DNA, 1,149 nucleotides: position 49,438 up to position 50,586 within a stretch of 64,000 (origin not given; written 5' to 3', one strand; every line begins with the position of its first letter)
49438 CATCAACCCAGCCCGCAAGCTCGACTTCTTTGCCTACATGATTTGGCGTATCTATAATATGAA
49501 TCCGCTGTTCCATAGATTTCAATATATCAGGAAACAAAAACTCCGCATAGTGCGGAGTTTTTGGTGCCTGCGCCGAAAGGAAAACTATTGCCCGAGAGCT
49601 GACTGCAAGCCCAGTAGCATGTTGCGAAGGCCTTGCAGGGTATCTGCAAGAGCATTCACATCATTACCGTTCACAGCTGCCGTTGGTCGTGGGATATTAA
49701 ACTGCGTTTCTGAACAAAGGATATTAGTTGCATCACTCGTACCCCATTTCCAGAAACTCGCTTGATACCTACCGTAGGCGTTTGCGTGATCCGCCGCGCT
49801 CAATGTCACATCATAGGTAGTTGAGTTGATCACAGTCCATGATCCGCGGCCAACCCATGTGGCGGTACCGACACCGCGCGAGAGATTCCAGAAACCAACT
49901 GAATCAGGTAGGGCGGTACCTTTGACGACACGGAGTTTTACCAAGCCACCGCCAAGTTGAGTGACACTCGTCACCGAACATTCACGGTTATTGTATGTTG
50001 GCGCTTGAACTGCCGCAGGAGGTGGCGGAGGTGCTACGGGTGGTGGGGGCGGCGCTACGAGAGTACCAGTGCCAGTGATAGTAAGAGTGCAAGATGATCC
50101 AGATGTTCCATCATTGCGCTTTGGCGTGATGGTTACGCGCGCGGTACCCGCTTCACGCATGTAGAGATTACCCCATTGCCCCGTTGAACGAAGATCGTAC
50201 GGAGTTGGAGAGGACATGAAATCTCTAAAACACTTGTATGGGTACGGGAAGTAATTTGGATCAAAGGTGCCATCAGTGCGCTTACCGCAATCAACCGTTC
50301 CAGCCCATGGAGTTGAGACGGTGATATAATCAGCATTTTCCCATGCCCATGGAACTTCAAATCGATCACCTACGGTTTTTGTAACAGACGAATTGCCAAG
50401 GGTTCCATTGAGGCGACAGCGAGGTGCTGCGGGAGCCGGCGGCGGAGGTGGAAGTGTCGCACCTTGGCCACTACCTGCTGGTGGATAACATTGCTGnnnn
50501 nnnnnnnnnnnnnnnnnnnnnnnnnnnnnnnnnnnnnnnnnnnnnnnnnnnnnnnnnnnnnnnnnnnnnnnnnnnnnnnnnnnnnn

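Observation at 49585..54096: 4.5 kb gene for a 1503-aa secreted protein with polyproline linkers and internally duplicated modules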

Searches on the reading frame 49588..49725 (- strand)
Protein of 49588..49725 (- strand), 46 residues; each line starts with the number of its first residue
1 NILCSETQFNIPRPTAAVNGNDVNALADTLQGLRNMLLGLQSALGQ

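Call 85: find_homologous_proteins(query=A11, max_evalue=10)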
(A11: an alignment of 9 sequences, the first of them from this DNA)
Query A11 (9 sequences): 157 candidates shared short words with the query, none scored E <= 10.

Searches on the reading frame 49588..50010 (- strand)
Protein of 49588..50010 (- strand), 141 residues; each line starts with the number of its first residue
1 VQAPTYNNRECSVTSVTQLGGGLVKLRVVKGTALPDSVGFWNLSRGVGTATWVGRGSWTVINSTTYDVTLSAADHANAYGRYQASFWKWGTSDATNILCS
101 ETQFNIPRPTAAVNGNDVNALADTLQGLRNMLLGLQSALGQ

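Call 21: search_protein_families(library=pfam, proteins=[window:49588-50010:-], max_evalue=5)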
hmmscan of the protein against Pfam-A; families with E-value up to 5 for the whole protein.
seq(141 aa): 1 family
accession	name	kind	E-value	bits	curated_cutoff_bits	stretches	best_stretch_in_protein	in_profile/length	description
PF16845.11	SQAPI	-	0.0038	18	31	1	53-89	33-69/83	Aspartic acid proteinase inhibitor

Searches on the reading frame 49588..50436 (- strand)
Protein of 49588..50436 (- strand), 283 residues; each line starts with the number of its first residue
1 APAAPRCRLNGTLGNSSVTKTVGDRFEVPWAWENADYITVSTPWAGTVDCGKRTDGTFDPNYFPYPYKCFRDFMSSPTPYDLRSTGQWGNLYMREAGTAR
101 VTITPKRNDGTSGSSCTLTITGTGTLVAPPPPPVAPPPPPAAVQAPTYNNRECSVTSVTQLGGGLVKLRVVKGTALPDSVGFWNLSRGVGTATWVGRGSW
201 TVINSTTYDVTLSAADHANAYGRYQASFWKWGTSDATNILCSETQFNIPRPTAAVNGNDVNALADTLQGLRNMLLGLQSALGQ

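Call 69: predict_structure(alignment_id=A8)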
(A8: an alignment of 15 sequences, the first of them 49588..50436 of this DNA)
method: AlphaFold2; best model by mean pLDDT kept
length: 283 residues; sequences in the alignment: 15
mean_pLDDT: 74.9   pTM: 0.44
mean pLDDT of the five models: 74.9, 72.3, 70.4, 69.7, 66.1
residues with pLDDT >= 90: 54; 70-90: 139; 50-70: 59; < 50: 31
segments of 3 or more residues with pLDDT < 50: 127-149, 253-259
pLDDT, mean of each block of 10 residues (from residue 1): 87 93 87 93 82 79 61 70 88 84 93 94 59 39 34 79 82 79 75 74 86 73 82 66 80 49 68 70 53
secondary structure, 60 per line:
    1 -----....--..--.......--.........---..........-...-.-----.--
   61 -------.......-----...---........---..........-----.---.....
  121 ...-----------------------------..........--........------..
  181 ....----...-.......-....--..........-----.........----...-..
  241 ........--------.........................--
elements in order: E6-9 E16-22 E25-33 E37-46 E48-50 H68-74 E80-82 E86-93 E97-106 E116-123 E153-162 E165-172 E179-184 E193-196 E201-204 E207-213 E222-230 E239-248 H257-281

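Call 76: fold_search(model_id=the predicted structure, library=pdb)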
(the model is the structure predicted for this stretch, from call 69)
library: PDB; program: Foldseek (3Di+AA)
matches with E <= 10: 1385; with E <= 0.001: 50
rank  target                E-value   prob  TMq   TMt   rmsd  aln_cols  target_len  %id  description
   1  2w1n                  5.5e-05  0.96  0.18  0.22  17.9       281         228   11  cohesin and fibronectin type-III double module construct from the Clostridium perfringens glycoside hydrolase GH84C (released 2009-02-03)
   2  7mro                  7.7e-05  1.00  0.23  0.22  12.4       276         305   12  Zebrafish CNTN4 FN1-FN3 domains (released 2022-01-05)
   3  9ijj_C                8.1e-05  0.98  0.21  0.08  13.6       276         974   12  In situ structure of the central apparatus in mouse sperm axoneme. (released 2025-06-04)
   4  5e53_A                9.1e-05  1.00  0.25  0.25  12.5       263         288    8  Crystal structure of chicken CNTN1 FN1-FN3 domains (released 2016-08-31)
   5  5e53_B                9.1e-05  0.99  0.21  0.20  12.9       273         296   10  Crystal structure of chicken CNTN1 FN1-FN3 domains (released 2016-08-31)
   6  8yyl_B                1.0e-04  0.94  0.19  0.12  30.6       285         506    9  Cryo-EM structure of the complex IR with one insulin (released 2025-04-09)
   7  6dxu_D                1.1e-04  1.00  0.23  0.09  13.2       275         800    9  Crystal Structure of Parabacteroides merdae Beta-Glucuronidase (GUS) (released 2019-02-27)
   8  8iyk_F                1.5e-04  0.95  0.18  0.07  19.1       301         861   10  Tail tip conformation 1 of phage lambda tail (released 2023-10-18)
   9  9flv_A                2.0e-04  1.00  0.22  0.16  11.1       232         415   13  CryoEM structure of the fragment-5 (2393-2807) in the grappling hook protein A (GhpA) in the bacterium Aureispira sp.  (released 2024-10-16)
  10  6dxu_B                2.0e-04  0.99  0.22  0.09  13.1       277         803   10  Crystal Structure of Parabacteroides merdae Beta-Glucuronidase (GUS) (released 2019-02-27)
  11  7a0w_D                2.2e-04  0.89  0.17  0.23  14.4       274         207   14  Structure of dimeric sodium proton antiporter NhaA, at pH 8.5, crystallized with chimeric Fab antibodies (released 2022-02-23)
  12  5jhd_E                2.3e-04  0.97  0.21  0.24  12.8       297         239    9  Crystal structure of LS10-TCR/M1-HLA-A*02 complex (released 2017-03-01)
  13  9loe_C                2.3e-04  0.87  0.17  0.22  13.3       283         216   10  Cryo-EM structure of SFTSV Gn in complex with ZS004-1C5 (released 2026-01-28)
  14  6dxu_C                2.6e-04  0.99  0.22  0.09  13.3       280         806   10  Crystal Structure of Parabacteroides merdae Beta-Glucuronidase (GUS) (released 2019-02-27)
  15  6grs_B                2.8e-04  0.98  0.23  0.13  13.9       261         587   12  Paired immunoglobulin-like receptor B (PirB) or Leukocyte immunoglobulin-like receptor subfamily B member 3 (LILRB3) f (released 2019-02-06)
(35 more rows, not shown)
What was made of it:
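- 50059..50430 (-): B2 module, aa 1223-1346, an Ig/FN3-like beta-sandwich. AF2 model (call 69); Foldseek hits to tandem FN3/Ig structures at E about 1e-4 (call 76)
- The overall layout resembles modular secreted glycoside hydrolases with Pro-rich linkers and FN3 modules (Foldseek top hit 2w1n, call 76). Ig-like modules and matches to phage tail-tip structures appear in the Foldseek list (call 76).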

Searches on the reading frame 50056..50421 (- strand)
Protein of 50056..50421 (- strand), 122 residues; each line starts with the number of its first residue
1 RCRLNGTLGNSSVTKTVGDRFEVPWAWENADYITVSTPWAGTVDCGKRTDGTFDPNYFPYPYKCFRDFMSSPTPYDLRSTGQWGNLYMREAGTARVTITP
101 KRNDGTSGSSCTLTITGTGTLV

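Call 21: search_protein_families(library=pfam, proteins=[window:50056-50421:-], max_evalue=5)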
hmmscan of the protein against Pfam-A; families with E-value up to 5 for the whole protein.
seq(122 aa): 1 family
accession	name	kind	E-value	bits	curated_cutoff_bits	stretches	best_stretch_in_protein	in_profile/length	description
PF16205.10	Ribosomal_S17_N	-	0.13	13.2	27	1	12-44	31-63/69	Ribosomal_S17 N-terminal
